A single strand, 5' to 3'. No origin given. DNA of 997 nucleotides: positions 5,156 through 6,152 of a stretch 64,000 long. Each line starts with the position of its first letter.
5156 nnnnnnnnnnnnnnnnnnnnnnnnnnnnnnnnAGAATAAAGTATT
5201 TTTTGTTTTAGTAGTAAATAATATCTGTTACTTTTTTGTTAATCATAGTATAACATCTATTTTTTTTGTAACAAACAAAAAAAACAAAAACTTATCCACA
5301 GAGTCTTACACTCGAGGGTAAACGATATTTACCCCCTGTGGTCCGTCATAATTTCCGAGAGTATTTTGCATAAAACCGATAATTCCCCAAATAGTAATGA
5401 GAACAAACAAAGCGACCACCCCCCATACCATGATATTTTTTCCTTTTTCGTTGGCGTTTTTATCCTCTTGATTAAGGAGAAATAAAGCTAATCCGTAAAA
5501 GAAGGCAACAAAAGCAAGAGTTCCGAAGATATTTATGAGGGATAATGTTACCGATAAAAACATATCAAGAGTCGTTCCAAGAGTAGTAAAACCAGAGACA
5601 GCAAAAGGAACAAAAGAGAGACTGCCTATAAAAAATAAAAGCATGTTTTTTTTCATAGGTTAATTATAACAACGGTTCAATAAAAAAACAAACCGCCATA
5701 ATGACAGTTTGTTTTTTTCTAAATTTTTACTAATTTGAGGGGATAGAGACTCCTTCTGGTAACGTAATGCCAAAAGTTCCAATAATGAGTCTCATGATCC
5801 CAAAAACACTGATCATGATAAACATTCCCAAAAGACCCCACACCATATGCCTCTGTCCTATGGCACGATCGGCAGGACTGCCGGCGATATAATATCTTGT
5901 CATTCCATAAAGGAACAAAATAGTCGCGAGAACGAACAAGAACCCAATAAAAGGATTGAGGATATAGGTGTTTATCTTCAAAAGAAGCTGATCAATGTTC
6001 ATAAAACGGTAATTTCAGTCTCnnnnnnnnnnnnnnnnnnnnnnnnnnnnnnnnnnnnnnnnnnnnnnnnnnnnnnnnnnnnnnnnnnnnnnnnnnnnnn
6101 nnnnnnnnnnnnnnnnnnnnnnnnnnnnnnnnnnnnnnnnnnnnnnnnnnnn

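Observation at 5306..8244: Tandem array of six VirB2/TrbC-like pilin paralogs within a ~9.5-kb all-minus-strand surface locus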

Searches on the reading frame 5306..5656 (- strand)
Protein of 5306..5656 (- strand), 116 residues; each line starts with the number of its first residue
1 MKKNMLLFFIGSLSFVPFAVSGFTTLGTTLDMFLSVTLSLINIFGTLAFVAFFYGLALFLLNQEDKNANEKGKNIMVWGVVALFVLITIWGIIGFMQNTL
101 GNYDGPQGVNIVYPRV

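Call 3: search_protein_families(library=pfam, proteins=[window:5306-5656:-], max_evalue=1)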
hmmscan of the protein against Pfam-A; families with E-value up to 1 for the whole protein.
window:5306-5656:- (116 aa): 8 families
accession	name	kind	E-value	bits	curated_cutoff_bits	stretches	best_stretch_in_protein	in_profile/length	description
PF18895.5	T4SS_pilin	-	7.8e-06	26.3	26.6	1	39-95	15-70/71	Type IV secretion system pilin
PF00520.37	Ion_trans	-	0.0003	20.5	25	1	19-103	108-201/241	Ion transport protein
PF05545.16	FixQ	-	0.00037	20.8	29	1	40-76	9-45/49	Cbb3-type cytochrome oxidase component FixQ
PF15108.11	TMEM37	-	0.028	14.8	31.7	1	28-96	73-141/182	Voltage-dependent calcium channel gamma-like subunit protein family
PF20134.4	DUF6524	-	0.1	12.8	27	1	16-88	37-108/131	Family of unknown function (DUF6524)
PF05875.18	Ceramidase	-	0.13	12.1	32.5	1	15-91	108-184/259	Ceramidase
PF20456.3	DUF6709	-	0.3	10.5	27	1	66-103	177-214/339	Family of unknown function (DUF6709)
PF12725.13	DUF3810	-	0.37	10.6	28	1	35-93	19-82/311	Protein of unknown function (DUF3810)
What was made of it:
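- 5306..5656 (-): p1, distal-type pilin paralog with a signal peptide. It scores 26.3 bits on PF18895 against a cut-off of 26.6 (call 3).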

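Call 4: search_protein_families(library=ncbifam, proteins=[window:5306-5656:-], max_evalue=1)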
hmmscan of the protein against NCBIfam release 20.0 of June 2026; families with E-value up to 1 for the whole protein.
window:5306-5656:- (116 aa): 3 families
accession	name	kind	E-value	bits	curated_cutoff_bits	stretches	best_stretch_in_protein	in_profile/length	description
NF045849.1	ICE_MMCAP2_0565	equivalog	0.00018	21.1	40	1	40-96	17-76/80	Mbov_0395 family pilin-like conjugal transfer protein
NF041635.1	STM3941_fam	subfamily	0.04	13.8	40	1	2-63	2-55/157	STM3941 family protein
NF003958.0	PRK05454.2-1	equivalog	0.23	9.6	419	1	46-102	21-77/704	glucans biosynthesis glucosyltransferase MdoH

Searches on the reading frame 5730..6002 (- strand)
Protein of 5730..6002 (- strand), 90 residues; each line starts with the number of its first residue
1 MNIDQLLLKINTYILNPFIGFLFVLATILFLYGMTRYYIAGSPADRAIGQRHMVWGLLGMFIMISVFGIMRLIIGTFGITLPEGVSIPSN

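Call 3: search_protein_families(library=pfam, proteins=[window:5730-6002:-], max_evalue=1)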
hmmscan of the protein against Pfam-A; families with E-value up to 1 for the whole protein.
window:5730-6002:- (90 aa): 1 family
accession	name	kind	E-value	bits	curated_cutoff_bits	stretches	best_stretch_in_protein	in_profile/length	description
PF18895.5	T4SS_pilin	-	3.2e-05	24.4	26.6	1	14-72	12-70/71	Type IV secretion system pilin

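Call 4: search_protein_families(library=ncbifam, proteins=[window:5730-6002:-], max_evalue=1)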
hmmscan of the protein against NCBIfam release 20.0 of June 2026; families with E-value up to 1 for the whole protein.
window:5730-6002:- (90 aa): 1 family
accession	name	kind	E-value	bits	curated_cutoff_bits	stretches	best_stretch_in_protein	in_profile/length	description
NF045849.1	ICE_MMCAP2_0565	equivalog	9.5e-08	31.6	40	1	6-76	8-79/80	Mbov_0395 family pilin-like conjugal transfer protein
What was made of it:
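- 5730..6002 (-): p2, distal-type pilin paralog without a leader. It also matches NCBIfam NF045849, the Mycoplasma ICE pilin-like protein, at E 9.5e-8, below that model's cut-off (calls 3, 4).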
